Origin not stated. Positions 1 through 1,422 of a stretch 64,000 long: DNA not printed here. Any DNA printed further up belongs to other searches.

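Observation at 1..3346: Window edge carries the start of a contractile-tail sheath gene preceded by a sigma-54 activator: possible eCIS or prophage tail module extending leftward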

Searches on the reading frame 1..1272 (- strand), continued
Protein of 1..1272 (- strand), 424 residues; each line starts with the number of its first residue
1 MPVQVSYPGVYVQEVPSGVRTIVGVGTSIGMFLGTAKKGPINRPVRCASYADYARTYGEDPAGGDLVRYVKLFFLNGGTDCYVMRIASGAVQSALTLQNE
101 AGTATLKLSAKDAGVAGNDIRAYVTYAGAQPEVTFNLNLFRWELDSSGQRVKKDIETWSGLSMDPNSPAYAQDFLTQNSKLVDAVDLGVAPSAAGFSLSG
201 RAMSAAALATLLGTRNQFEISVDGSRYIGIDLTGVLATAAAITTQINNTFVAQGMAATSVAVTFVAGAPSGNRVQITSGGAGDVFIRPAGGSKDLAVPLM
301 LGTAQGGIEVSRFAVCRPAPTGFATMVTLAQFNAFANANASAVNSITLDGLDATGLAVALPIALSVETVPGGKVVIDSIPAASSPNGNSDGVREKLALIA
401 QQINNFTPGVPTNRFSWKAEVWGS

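Call 79: search_solved_structures(query=P0003, max_evalue=0.001)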
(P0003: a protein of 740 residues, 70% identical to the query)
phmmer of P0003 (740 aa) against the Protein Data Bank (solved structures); distinct sequences matched with E-value up to 0.001: 19.
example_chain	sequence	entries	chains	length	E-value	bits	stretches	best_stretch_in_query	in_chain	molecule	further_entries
9ezm_A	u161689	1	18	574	1.2e-56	195.9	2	525-734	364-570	Phage tail sheath protein FI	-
8bky_A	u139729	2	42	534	7.9e-55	189.9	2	503-735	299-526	Phage tail sheath protein | Phage tail sheath family protein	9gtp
8bl4_V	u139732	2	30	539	8.6e-55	189.8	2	503-735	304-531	Phage tail sheath family protein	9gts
6rao_C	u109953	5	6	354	1.4e-37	132.8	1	530-733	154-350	Afp2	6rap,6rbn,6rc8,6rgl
9qgl_3A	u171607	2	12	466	3e-37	131.8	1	543-736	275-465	Phage tail sheath family protein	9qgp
9qgl_2A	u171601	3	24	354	8.5e-37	130.3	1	529-734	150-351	Phage tail sheath family protein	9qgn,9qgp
6j0b_A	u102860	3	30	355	9.3e-36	126.9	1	527-733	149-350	Pvc2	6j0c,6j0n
6rao_D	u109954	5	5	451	2.4e-33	118.9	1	551-733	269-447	Afp3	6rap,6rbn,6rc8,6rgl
6j0n_t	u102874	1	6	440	5e-32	114.5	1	550-733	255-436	Pvc3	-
7b5h_AO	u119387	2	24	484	2.5e-28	102.3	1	555-731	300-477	All3325 protein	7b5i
7adz_2A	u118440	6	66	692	2.5e-27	99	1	539-731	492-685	Putative phage tail sheath protein FI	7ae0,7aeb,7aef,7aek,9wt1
9r9h_T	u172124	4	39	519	1.3e-25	93.3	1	550-734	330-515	Phage tail sheath family protein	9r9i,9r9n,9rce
6j0n_V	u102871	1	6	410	4.4e-19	71.7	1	551-730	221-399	Pvc4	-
9qgl_4A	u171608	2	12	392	1.1e-18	70.5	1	495-731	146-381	Phage tail sheath family protein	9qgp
6rao_E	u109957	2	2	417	2.1e-14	56.2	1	548-731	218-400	Afp4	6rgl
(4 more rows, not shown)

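Call 87: find_related_loci(query=window:1-1272:-, collection=viral_contigs, flank=10000)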
Query window:1-1272:- (424 aa) in viral_contigs; peptide patterns used: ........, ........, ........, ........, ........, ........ (x = any residue, [..] = any of these).
7 stretches matched a pattern, but none encodes a relative of the query by tblastn (E <= 1e-3).

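Call 88: search_dna_similar(query=window:1-1272:-, collection=phages, mode=protein, max_rows=10)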
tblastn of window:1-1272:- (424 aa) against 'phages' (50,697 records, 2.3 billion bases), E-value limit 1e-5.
Records with a match: 11; places in all: 11; records where one place covers at least 80% of the query: 0.
Best place of each record, by identity: <60% 11.
By first word of the organism name: Gordonia 11.
By host as written in the record: Gordonia rubripertincta NRRL B-16540 9; - 1; Gordonia rubripertincta NRRL B-16540 SEA 1.
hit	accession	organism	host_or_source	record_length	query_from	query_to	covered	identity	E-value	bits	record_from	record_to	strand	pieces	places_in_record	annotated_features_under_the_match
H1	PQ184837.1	Gordonia phage ScarletRaider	Gordonia rubripertincta NRRL B-16540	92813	8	124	28%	35.2%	1e-7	60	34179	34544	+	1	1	44: tail sheath protein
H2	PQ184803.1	Gordonia phage FlyingTortilla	Gordonia rubripertincta NRRL B-16540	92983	8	124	28%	35.2%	1e-7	60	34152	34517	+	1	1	44: tail sheath protein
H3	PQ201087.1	Gordonia phage UBSmoodge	soil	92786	8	124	28%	35.2%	2e-7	60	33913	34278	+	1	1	46: tail sheath protein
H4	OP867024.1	Gordonia phage Hanem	Gordonia rubripertincta NRRL B-16540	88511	8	124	28%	33.6%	5e-7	58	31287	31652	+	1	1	45: tail sheath protein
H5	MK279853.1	Gordonia phage Gray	Gordonia rubripertincta NRRL B-16540 SEA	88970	8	124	28%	33.6%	5e-7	58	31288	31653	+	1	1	45: tail sheath protein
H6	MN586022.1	Gordonia phage Chidiebere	Gordonia rubripertincta NRRL B-16540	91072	8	124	28%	33.6%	5e-7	58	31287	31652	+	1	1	45: tail sheath protein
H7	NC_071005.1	Gordonia phage Chidiebere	Gordonia rubripertincta NRRL B-16540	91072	8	124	28%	33.6%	5e-7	58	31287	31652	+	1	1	45: tail sheath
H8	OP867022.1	Gordonia phage Kabocha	Gordonia rubripertincta NRRL B-16540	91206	8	124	28%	33.6%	5e-7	58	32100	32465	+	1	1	46: tail sheath protein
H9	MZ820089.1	Gordonia phage ChisanaKitsune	Gordonia rubripertincta NRRL B-16540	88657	8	124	28%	33.6%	5e-7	58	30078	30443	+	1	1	41: tail sheath protein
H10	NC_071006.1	Gordonia phage ChisanaKitsune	Gordonia rubripertincta NRRL B-16540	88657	8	124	28%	33.6%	5e-7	58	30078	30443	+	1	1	41: tail sheath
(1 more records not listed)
